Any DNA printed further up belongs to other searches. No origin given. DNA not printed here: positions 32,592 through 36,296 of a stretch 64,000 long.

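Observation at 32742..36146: An ~18-blade Cys-stapled propeller lipoprotein occupies the slot between tsf and bamA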

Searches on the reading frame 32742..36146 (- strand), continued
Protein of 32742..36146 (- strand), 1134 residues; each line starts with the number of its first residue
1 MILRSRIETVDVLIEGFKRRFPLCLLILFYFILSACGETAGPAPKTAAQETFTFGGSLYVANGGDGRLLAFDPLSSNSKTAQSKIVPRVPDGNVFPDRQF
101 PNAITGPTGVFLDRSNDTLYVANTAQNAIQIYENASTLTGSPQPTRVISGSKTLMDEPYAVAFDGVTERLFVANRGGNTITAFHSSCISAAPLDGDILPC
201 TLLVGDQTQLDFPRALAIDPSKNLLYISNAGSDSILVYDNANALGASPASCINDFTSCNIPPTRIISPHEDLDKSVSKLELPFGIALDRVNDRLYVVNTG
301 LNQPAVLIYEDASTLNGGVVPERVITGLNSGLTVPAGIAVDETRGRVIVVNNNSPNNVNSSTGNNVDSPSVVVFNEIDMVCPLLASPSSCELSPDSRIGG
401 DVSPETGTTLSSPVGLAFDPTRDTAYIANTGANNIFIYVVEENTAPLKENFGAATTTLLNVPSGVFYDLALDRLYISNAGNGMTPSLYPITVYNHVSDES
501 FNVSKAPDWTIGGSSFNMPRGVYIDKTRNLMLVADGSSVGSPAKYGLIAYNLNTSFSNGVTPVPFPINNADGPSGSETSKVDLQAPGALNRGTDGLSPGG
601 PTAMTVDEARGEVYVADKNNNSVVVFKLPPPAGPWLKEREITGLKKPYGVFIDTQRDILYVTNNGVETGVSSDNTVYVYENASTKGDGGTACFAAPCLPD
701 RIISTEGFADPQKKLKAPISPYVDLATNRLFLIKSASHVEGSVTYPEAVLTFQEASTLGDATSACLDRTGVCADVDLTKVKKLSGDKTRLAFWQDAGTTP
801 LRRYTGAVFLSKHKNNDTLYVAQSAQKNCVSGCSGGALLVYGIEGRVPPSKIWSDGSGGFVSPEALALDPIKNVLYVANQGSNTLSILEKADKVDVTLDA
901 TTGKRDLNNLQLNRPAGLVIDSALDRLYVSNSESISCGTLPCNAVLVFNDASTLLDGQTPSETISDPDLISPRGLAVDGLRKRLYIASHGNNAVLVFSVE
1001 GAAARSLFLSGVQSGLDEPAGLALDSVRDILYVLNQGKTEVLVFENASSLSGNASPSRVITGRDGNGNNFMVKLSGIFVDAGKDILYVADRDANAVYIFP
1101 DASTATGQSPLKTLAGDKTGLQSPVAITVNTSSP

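Call 13: find_related_loci(query=A1, collection=genome_contigs, flank=10000)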
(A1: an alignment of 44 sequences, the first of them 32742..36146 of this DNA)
Query A1 (1134 aa) in genome_contigs; peptide patterns used: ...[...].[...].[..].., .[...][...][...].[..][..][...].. (x = any residue, [..] = any of these).
95 stretches matched a pattern; 15 encode a relative of the query (tblastn E <= 1e-3); 14 distinct loci.
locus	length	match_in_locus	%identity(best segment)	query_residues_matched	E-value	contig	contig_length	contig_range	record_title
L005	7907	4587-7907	49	1-1118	0e+0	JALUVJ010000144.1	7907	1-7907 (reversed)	MAG: Nitrospira sp. isolate 128-326_metabat2_scaf2bin.035 128-326_scaffold_4955_c1, whole genome shotgun sequence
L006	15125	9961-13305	46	26-1133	0e+0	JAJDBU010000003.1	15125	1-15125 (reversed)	MAG: Nitrospirota bacterium isolate OFTM244 OFTM244_2, whole genome shotgun sequence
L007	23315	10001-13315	53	6-1129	0e+0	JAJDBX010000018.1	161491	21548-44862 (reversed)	MAG: Nitrospirota bacterium isolate OFTM336 OFTM336_17, whole genome shotgun sequence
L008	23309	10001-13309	44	34-1132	0e+0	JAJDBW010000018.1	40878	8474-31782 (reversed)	MAG: Nitrospirota bacterium isolate OFTM308 OFTM308_17, whole genome shotgun sequence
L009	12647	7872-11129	46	35-1130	0e+0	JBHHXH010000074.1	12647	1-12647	MAG: Nitrospiria bacterium isolate D_2_bin.29 NODE_1963_length_12647_cov_8.281846, whole genome shotgun sequence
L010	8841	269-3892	35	1-1132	0e+0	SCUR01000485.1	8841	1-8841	MAG: Candidatus Manganitrophaceae bacterium isolate GW715_bin.13 GW715_bin.13-106037, whole genome shotgun sequence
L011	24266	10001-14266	33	55-1132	1e-153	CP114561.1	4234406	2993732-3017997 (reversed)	MAG: Candidatus Manganitrophus sp. isolate GAC4 chromosome, complete genome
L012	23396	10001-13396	35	20-1132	5e-174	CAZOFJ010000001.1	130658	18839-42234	MAG TPA_asm: uncultured Nitrospirota bacterium isolate SRP287051_co2_246 genome assembly, contig: NODE_263_length_130658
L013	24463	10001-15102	41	12-1132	6e-149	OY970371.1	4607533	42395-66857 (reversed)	MAG: Candidatus Manganitrophaceae bacterium isolate MFD03066.bin.c.2 genome assembly, chromosome: 1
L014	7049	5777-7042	43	23-1124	4e-97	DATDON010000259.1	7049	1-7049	MAG TPA_asm: Candidatus Manganitrophaceae bacterium isolate SMAG_U7895 k141_3027680, whole genome shotgun sequence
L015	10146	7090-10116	36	23-1127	2e-171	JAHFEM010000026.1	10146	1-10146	MAG: Nitrospirae bacterium isolate nzgw269 NODE_6614_length_10147_cov_2.143228, whole genome shotgun sequence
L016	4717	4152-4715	43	2-1110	6e-36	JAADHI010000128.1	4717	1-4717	MAG: Candidatus Manganitrophaceae bacterium isolate M_MetaBat.18 contig-127_31536, whole genome shotgun sequence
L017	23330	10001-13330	49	2-1134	0e+0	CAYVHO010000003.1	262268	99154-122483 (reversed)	MAG TPA_asm: uncultured Nitrospira sp. isolate SRP215229_co1_117 genome assembly, contig: NODE_11_length_262268_cov_144.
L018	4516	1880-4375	21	101-1108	6e-8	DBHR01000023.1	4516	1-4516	MAG TPA_asm: Acidobacteria bacterium UBA823 UBA823_contig_11782, whole genome shotgun sequence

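Call 18: find_encoding_contigs(protein=P0001, flank=10000, max_places=2)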
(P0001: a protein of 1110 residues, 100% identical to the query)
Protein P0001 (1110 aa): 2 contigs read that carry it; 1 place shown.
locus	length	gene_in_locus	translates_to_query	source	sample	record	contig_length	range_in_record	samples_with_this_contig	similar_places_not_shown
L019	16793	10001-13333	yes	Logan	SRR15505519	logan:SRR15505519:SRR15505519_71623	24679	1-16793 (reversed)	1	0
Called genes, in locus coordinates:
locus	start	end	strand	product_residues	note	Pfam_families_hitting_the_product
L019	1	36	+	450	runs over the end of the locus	PF01590:GAF, PF13185:GAF_2, PF00990:GGDEF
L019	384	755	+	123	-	-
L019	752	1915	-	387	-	PF22660:RS_preATP-grasp-like, PF02222:ATP-grasp, PF07478:Dala_Dala_lig_C (weak), PF17769:PurK_C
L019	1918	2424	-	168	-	PF00731:AIRC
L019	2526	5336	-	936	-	PF00400:WD40 (faint), PF17164:DUF5122, PF20405:DUF6695 (faint), PF17164:DUF5122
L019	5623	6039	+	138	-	PF00254:FKBP_C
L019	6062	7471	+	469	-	PF00330:Aconitase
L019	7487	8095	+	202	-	PF00694:Aconitase_C, PF27512:LeuD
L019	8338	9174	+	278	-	PF00318:Ribosomal_S2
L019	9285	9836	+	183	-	PF00889:EF_TS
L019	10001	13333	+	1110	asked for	PF01436:NHL (faint), PF10282:Lactonase (faint), PF08450:SGL (faint), PF01731:Arylesterase (faint)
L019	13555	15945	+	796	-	PF07244:POTRA, PF08478:POTRA_1 (faint), PF08479:POTRA_2 (faint), PF07244:POTRA, PF01103:Omp85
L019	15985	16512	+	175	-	PF03938:OmpH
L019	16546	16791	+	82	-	?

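Call 19: find_encoding_contigs(protein=P0002, flank=10000, max_places=2)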
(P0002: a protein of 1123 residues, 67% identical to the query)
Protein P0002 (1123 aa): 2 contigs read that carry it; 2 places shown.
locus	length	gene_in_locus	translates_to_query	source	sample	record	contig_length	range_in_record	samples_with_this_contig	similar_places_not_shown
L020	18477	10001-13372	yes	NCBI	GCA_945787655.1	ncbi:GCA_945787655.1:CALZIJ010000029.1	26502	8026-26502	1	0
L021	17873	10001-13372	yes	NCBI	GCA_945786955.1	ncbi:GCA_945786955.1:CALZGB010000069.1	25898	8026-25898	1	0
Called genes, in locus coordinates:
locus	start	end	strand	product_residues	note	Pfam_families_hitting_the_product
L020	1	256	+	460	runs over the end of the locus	PF13185:GAF_2, PF01590:GAF, PF00990:GGDEF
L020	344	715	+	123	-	-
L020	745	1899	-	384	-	PF22660:RS_preATP-grasp-like, PF02222:ATP-grasp, PF07478:Dala_Dala_lig_C (faint), PF17769:PurK_C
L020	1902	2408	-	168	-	PF00731:AIRC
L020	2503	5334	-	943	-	PF00400:WD40 (faint), PF17164:DUF5122, PF20405:DUF6695 (faint), PF17164:DUF5122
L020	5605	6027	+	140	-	PF00254:FKBP_C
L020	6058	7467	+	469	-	PF00330:Aconitase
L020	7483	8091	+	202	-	PF00694:Aconitase_C, PF27512:LeuD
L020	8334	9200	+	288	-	PF00318:Ribosomal_S2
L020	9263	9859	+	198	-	PF00889:EF_TS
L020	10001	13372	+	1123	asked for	PF01436:NHL (faint), PF08450:SGL (faint), PF10282:Lactonase (faint), PF01731:Arylesterase (faint)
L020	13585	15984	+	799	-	PF07244:POTRA, PF08478:POTRA_1 (faint), PF07244:POTRA, PF08479:POTRA_2 (faint), PF07244:POTRA, PF01103:Omp85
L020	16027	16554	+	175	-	PF03938:OmpH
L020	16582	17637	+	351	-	PF04613:LpxD, PF25084:LbH_EIF2B (faint), PF25087:GMPPB_C (faint), PF00132:Hexapep (weak)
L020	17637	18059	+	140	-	PF22817:ApeP-like (weak), PF07977:FabA, PF22818:ApeI-like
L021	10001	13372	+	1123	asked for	PF01436:NHL (faint), PF08450:SGL (faint), PF10282:Lactonase (faint), PF01731:Arylesterase (faint)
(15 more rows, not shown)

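Call 29: search_solved_structures(query=A1, max_evalue=0.001)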
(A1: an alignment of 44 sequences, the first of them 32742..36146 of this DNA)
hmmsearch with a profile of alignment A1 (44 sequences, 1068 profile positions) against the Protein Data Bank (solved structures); distinct sequences matched with E-value up to 0.001: 60.
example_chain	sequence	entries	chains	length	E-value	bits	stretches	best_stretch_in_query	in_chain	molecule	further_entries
6rej_A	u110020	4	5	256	1.6e-23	85.4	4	889-982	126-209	Pizza6-SH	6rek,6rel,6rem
6i3b_A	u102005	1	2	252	6.6e-19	70.2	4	889-981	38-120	cPizza6-AYW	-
6f0q_A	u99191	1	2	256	7.8e-19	69.9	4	889-981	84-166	Pizza6-AYW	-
6i38_A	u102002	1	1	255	3.9e-18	67.6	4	889-982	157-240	nv2Pizza6-AYW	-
8em4_A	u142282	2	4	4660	1.9e-17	65.3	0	893-1028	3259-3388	Low-density lipoprotein receptor-related protein 2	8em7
9i3v_A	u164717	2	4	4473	7.2e-17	63.4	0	898-1027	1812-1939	Low-density lipoprotein receptor-related protein 2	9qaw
9cwm_A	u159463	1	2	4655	1.1e-16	62.9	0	898-1027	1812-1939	Low-density lipoprotein receptor-related protein 2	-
7djl_C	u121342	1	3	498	1.7e-16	62.2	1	846-1031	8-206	Protein SUPPRESSOR OF QUENCHING 1, chloroplastic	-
7djm_A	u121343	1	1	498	1.8e-16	62.1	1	846-1031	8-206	Protein SUPPRESSOR OF QUENCHING 1, chloroplastic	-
6i3a_A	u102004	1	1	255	2e-16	61.9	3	889-981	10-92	v22Pizza6-AYW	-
7djk_A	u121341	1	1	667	3.3e-16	61.2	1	843-1031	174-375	Protein SUPPRESSOR OF QUENCHING 1, chloroplastic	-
7djj_A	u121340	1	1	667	3.3e-16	61.2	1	843-1031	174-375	Protein SUPPRESSOR OF QUENCHING 1, chloroplastic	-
6i39_A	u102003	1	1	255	6.6e-16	60.2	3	889-981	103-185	v31Pizza6-AYW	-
8jut_A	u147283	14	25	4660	8.7e-16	59.8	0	541-641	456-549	LDL receptor related protein 2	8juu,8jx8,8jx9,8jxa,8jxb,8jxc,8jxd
6g7w_A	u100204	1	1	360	2.9e-15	58.1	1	901-1033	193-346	NHL repeat-containing protein 2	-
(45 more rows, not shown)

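Call 30: predict_structure(alignment_id=A1)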
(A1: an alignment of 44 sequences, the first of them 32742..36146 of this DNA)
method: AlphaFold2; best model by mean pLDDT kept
length: 1134 residues; sequences in the alignment: 44
mean_pLDDT: 84.0   pTM: 0.77
mean pLDDT of the five models: 84.0, 83.3, 83.1, 81.4, 81.3
residues with pLDDT >= 90: 584; 70-90: 380; 50-70: 88; < 50: 82
segments of 3 or more residues with pLDDT < 50: 1-18, 29-53, 75-91, 356-365, 894-898
pLDDT, mean of each block of 10 residues (from residue 1): 28 39 52 34 33 68 86 53 40 68 79 93 87 83 80 86 93 92 79 81 92 94 96 95 90 87 96 89 94 93 88 96 91 91 91 56 56 91 81 85 69 90 89 87 89 89 93 93 85 90 85 87 93 85 79 87 89 66 82 92 95 96 94 90 93 97 72 86 89 89 86 89 93 87 87 92 90 78 91 65 82 85 84 82 82 72 91 91 88 54 78 94 95 77 93 91 94 94 96 95 93 94 95 95 96 94 86 94 92 92 91 81 92 65
secondary structure, 60 per line:
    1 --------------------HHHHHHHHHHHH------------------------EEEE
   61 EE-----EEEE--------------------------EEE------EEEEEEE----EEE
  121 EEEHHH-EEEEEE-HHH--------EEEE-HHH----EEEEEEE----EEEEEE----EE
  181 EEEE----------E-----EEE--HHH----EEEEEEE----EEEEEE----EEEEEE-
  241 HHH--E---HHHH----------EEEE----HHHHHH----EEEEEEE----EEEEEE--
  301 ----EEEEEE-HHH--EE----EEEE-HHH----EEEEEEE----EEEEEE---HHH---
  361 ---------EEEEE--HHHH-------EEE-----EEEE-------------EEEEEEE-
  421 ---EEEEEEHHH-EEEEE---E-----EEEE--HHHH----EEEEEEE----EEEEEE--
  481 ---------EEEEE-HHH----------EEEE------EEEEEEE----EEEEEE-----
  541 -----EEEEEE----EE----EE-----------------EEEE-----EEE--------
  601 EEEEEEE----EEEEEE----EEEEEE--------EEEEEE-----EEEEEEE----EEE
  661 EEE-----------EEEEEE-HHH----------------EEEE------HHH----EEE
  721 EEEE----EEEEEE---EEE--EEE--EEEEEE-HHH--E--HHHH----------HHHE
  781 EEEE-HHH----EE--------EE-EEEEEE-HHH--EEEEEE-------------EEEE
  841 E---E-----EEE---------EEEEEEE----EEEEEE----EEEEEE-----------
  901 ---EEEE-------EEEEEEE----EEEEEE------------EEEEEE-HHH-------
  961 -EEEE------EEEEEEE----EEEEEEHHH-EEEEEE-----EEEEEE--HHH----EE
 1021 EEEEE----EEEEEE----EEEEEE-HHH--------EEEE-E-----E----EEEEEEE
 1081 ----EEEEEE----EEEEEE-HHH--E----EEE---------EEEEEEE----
elements in order (helices of 4 or more, strands of 3 or more residues): H21-32 E57-62 E68-71 E98-100 E107-113 E118-123 E128-133 E146-149 E158-164 E169-174 E179-184 E201-203 E213-219 E224-229 E234-239 H250-253 E264-267 H272-277 E282-288 E293-298 E305-310 E323-326 E335-341 E346-351 E370-374 H377-380 E388-390 E396-399 E413-419 E424-429 E434-438 E448-451 H454-457 E462-468 E473-478 E490-494 E509-512 E519-525 E530-535 E546-551 E581-584 E590-592 E601-607 E612-617 E622-627 E636-641 E647-653 E658-663 E675-680 E701-704 E718-724 E729-734 E738-740 E743-745 E748-753 H763-766 E780-784 E806-811 E818-823 E837-841 E851-853 E863-869 E874-879 E884-889 E904-907 E915-921 E926-931 E944-949 E962-965 E972-978 E983-988 E993-998 E1004-1009 E1019-1025 E1030-1035 E1040-1045 E1058-1061 E1074-1080 E1085-1090 E1095-1100 E1112-1114 E1124-1130

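Call 32: fold_search(model_id=the predicted structure, library=pdb)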
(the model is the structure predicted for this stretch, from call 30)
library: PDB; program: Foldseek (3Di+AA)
matches with E <= 10: 1541; with E <= 0.001: 1191
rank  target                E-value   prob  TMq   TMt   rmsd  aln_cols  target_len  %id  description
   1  8jx8_A                2.3e-25  1.00  0.16  0.13  33.1      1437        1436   12  rat megalin head (released 2024-06-19)
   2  9qaw_B                3.2e-25  1.00  0.16  0.06  32.9      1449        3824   12  CryoEM structure of the human LRP2 receptor ectodomain in complex with LRPAP1 (released 2026-03-11)
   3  8s9p_B                5.6e-25  1.00  0.20  0.25  31.9      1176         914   14  1:1:1 agrin/LRP4/MuSK complex (released 2023-05-17)
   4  8jut_A                1.4e-24  1.00  0.16  0.05  32.5      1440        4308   12  rat megalin RAP complex (released 2024-06-19)
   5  9i3v_B                3.6e-24  1.00  0.16  0.05  33.3      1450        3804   11  Cryo-EM structure of the human LRP2 ectodomain (released 2026-02-04)
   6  8jxe_A                6.4e-24  1.00  0.16  0.13  32.6      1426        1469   12  rat megalin RAP complex head (released 2024-06-19)
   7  8jx8_B                1.0e-23  1.00  0.17  0.13  32.5      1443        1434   12  rat megalin head (released 2024-06-19)
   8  9i3v_A                1.3e-23  1.00  0.18  0.06  34.9      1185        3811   11  Cryo-EM structure of the human LRP2 ectodomain (released 2026-02-04)
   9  8em4_A                1.6e-23  1.00  0.16  0.06  31.7      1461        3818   11  Cryo-EM structure of LRP2 at pH 7.5 (released 2023-02-08)
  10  9qaw_A                1.9e-23  1.00  0.13  0.04  34.3      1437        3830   12  CryoEM structure of the human LRP2 receptor ectodomain in complex with LRPAP1 (released 2026-03-11)
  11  9cwm_B                6.7e-23  1.00  0.21  0.07  32.9      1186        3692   12  Cryo-EM structure of human Low-density lipoprotein receptor-related protein 2 (released 2025-08-06)
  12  9cwm_A                9.1e-23  1.00  0.17  0.06  31.7      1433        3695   12  Cryo-EM structure of human Low-density lipoprotein receptor-related protein 2 (released 2025-08-06)
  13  8jxe_B                9.6e-23  1.00  0.17  0.13  31.4      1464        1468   11  rat megalin RAP complex head (released 2024-06-19)
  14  8em7_A                3.7e-22  1.00  0.16  0.06  29.3      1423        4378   11  Cryo-EM structure of LRP2 at pH 5.2 (released 2023-02-08)
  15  9ozi_A                2.9e-19  1.00  0.16  0.11  60.6      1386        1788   11  Cryo-EM structure of chicken ROS1 in apo-state. This is the complete map and model. (released 2026-02-25)
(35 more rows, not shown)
